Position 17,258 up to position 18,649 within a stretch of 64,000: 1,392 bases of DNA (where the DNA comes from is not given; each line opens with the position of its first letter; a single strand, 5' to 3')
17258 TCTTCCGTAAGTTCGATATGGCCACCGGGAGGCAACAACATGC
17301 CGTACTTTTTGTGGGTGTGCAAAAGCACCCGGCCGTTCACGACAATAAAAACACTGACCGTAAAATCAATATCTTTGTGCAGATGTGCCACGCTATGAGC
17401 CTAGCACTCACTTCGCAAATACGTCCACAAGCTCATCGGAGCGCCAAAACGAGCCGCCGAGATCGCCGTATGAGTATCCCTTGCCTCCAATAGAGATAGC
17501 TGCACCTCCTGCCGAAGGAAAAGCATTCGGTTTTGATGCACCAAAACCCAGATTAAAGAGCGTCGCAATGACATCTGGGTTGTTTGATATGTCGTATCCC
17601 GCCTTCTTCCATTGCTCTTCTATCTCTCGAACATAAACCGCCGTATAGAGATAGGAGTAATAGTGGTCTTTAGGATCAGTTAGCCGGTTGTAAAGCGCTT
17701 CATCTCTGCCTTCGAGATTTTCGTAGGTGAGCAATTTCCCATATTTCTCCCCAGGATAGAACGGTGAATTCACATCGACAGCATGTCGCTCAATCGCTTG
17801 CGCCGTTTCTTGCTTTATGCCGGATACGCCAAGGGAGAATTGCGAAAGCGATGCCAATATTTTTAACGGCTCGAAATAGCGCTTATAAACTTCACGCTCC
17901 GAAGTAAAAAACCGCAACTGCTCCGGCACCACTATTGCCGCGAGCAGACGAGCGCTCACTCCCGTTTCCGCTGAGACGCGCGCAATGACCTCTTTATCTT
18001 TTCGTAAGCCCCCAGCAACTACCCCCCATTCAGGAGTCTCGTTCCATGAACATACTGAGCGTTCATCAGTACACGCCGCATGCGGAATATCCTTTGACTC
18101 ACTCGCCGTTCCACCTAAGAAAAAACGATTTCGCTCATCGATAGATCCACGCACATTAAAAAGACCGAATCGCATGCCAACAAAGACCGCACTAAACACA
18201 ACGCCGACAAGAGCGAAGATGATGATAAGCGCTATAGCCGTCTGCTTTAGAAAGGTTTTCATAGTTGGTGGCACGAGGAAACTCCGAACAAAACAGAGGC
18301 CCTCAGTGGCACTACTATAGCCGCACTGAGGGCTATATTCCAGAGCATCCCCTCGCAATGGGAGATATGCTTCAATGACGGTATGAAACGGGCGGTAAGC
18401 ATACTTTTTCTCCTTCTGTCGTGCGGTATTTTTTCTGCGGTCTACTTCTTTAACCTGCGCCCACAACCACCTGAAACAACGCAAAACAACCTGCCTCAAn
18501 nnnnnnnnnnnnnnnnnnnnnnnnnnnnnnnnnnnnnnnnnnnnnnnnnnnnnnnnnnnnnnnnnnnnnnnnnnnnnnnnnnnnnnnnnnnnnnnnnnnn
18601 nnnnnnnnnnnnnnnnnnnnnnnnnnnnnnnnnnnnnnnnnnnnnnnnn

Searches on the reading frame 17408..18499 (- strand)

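Call 46: search_protein_families(library=pfam, proteins=[window:17408-18499:-])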
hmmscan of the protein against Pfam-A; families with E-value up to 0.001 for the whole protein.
window:17408-18499:- (363 aa): 1 family
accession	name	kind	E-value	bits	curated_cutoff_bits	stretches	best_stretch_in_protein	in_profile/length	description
PF07182.16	DUF1402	-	3.1e-06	27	27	1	259-330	200-270/300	Protein of unknown function (DUF1402)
